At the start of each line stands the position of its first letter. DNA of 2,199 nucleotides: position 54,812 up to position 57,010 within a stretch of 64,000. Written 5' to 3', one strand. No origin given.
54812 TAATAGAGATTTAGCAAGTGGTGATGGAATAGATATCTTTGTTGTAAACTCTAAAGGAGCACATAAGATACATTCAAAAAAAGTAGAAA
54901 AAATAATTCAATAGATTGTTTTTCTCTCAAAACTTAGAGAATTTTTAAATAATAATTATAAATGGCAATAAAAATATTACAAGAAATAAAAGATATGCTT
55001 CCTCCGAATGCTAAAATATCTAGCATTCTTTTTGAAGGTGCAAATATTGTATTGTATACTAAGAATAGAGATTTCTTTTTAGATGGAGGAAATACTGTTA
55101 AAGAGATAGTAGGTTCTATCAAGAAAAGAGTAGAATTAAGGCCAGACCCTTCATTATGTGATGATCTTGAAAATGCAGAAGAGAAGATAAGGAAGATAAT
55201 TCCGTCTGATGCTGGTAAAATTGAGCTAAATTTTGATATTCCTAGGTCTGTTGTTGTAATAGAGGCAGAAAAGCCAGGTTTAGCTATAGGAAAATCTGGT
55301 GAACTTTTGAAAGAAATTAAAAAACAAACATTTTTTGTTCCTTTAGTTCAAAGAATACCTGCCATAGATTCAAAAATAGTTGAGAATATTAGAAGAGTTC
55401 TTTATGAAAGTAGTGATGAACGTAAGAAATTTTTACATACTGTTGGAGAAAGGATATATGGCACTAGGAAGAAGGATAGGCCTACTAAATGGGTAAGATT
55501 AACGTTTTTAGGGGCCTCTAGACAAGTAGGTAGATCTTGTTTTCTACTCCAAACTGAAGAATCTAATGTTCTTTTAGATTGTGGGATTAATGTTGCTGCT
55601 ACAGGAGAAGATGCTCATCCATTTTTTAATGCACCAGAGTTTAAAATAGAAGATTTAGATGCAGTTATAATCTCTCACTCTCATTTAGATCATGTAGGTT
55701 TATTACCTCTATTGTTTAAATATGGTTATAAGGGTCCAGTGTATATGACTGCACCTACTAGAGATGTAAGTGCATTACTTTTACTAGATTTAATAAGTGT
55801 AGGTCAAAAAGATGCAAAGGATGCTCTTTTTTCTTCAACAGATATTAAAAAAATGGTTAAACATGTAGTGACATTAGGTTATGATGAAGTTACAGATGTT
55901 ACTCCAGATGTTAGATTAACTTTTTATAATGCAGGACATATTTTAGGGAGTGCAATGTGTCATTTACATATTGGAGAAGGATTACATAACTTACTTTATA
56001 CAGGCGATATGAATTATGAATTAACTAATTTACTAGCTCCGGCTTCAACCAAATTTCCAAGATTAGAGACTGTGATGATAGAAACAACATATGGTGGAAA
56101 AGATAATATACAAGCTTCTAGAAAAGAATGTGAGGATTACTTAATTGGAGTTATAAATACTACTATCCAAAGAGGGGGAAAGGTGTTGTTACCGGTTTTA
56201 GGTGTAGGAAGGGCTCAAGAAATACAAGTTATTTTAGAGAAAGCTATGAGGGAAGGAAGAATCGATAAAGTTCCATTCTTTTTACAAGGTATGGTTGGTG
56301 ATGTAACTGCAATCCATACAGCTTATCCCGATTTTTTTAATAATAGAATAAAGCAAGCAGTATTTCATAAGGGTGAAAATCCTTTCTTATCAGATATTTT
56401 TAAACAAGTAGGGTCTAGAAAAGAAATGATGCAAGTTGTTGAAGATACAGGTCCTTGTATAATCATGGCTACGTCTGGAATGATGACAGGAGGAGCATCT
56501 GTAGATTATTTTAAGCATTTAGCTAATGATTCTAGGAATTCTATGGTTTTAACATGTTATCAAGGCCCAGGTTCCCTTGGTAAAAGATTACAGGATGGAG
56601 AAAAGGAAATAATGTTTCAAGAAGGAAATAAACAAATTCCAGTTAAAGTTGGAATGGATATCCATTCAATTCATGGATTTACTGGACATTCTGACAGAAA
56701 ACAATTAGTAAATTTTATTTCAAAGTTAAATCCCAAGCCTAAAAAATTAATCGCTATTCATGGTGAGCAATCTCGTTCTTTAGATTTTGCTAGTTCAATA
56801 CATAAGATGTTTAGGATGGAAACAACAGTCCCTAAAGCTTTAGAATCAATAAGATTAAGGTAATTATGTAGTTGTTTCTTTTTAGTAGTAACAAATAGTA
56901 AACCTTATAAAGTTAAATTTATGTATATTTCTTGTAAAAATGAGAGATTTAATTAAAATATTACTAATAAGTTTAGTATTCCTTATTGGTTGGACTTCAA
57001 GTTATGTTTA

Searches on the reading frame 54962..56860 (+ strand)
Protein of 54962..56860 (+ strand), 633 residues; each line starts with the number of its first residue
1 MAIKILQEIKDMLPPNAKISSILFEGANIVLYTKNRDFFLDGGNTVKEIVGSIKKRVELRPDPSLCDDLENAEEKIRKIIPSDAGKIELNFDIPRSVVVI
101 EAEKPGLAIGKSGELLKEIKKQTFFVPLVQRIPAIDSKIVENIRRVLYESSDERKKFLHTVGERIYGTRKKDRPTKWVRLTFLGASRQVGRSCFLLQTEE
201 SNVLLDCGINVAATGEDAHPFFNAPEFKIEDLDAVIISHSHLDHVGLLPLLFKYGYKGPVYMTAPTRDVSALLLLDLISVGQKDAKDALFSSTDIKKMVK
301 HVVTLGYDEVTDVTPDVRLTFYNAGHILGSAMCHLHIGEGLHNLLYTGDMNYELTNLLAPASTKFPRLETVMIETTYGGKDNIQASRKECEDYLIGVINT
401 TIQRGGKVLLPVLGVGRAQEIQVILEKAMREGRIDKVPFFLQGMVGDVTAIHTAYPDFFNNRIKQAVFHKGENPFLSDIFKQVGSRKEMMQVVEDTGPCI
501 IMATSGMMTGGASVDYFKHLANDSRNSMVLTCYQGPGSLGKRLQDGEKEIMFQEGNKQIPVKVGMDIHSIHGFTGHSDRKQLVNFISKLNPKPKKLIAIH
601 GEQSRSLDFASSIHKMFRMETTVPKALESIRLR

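Call 22: search_protein_families(library=pfam, proteins=[window:54962-56860:+], max_evalue=0.001)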
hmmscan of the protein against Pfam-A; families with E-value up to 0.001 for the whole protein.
window:54962-56860:+ (633 aa): 8 families
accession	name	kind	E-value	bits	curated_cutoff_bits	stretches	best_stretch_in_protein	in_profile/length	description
PF10996.14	Beta-Casp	-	2e-28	99.7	27.7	1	418-543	1-120/120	Beta-Casp domain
PF17214.9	KH_TffA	-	3.2e-19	69.1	22.6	1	4-65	6-67/68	Transcription termination factor FttA, KH domain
PF16661.11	Lactamase_B_6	-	3.5e-17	62.9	27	1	195-363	1-175/193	Metallo-beta-lactamase superfamily domain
PF00753.33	Lactamase_B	-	2.4e-15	57.4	22.7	1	190-360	5-160/196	Metallo-beta-lactamase superfamily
PF07521.17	RMMBL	-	1.4e-13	51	21.6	1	561-624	2-63/63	Zn-dependent metallo-hydrolase RNA specificity domain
PF12706.13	Lactamase_B_2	-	2.6e-09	37.4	27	1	202-352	2-145/200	Beta-lactamase superfamily domain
PF07650.23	KH_2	-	2.7e-05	24.3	22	1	77-122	7-53/78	KH domain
PF13483.12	Lactamase_B_3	-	0.00022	21.7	24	1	189-246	5-51/160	Beta-lactamase superfamily domain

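Call 23: find_related_loci(query=window:54962-56860:+, collection=genome_contigs, flank=2000)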
Query window:54962-56860:+ (633 aa) in genome_contigs; peptide patterns used: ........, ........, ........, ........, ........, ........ (x = any residue, [..] = any of these).
124 stretches matched a pattern; 44 encode a relative of the query (tblastn E <= 1e-3); 44 distinct loci.
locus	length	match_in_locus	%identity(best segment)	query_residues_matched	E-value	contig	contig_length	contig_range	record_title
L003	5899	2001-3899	91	1-633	0e+0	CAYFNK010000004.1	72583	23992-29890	MAG TPA_asm: Candidatus Woesearchaeota archaeon isolate ERP019367_co1_17 genome assembly, contig: NODE_453_length_72583_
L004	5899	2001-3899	73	1-633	0e+0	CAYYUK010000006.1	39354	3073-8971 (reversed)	MAG TPA_asm: Candidatus Woesearchaeota archaeon isolate binchicken_co28_228 genome assembly, contig: NODE_742_length_393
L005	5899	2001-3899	70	1-633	0e+0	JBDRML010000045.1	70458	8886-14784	MAG: Candidatus Woesearchaeota archaeon isolate MEGAHIT-group-1.829 k141_1759640, whole genome shotgun sequence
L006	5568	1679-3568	69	1-632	0e+0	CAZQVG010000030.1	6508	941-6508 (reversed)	MAG TPA_asm: Candidatus Woesearchaeota archaeon isolate binchicken_co64_117 genome assembly, contig: NODE_8293_length_65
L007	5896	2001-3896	68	1-632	0e+0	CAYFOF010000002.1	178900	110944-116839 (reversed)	MAG TPA_asm: Candidatus Woesearchaeota archaeon isolate ERP019367_co1_57 genome assembly, contig: NODE_111_length_178900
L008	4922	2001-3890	68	1-632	0e+0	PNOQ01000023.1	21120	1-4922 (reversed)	MAG: Nanoarchaeum sp. isolate SW.3.93 SW_1001451_21120, whole genome shotgun sequence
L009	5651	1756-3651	67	1-632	0e+0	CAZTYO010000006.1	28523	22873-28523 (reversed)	MAG TPA_asm: Candidatus Woesearchaeota archaeon isolate SRP077602_co5_339 genome assembly, contig: NODE_8169_length_2852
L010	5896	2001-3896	68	1-632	0e+0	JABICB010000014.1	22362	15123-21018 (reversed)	MAG: archaeon isolate SI048_bin40 k141_520003, whole genome shotgun sequence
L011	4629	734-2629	67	1-633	0e+0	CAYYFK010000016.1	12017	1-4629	MAG TPA_asm: Candidatus Woesearchaeota archaeon isolate binchicken_co97_250 genome assembly, contig: NODE_21023_length_1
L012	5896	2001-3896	65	1-632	0e+0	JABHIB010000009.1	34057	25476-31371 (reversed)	MAG: archaeon isolate SI037_bin53 k141_2331183, whole genome shotgun sequence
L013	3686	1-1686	77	72-633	0e+0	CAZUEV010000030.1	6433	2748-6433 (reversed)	MAG TPA_asm: Candidatus Woesearchaeota archaeon isolate binchicken_co28_80 genome assembly, contig: NODE_7830_length_643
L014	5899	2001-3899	67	1-633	0e+0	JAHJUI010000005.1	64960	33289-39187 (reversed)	MAG: Nanoarchaeota archaeon isolate OS_PC_MetaG.mb.99 OS_PC_MetaG.mb.99_k141_136268, whole genome shotgun sequence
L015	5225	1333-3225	64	3-633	0e+0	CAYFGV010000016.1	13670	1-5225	MAG TPA_asm: Candidatus Woesearchaeota archaeon isolate ERP003628_co1_282 genome assembly, contig: NODE_2562_length_1367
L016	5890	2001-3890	63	5-633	0e+0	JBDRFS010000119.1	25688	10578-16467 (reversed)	MAG: Candidatus Woesearchaeota archaeon isolate MEGAHIT-group-1.384 k141_11457134, whole genome shotgun sequence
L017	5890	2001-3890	63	5-633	0e+0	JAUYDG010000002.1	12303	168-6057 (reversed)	MAG: Nanoarchaeota archaeon isolate C20_metabat.bin.16 C20_k141_785949, whole genome shotgun sequence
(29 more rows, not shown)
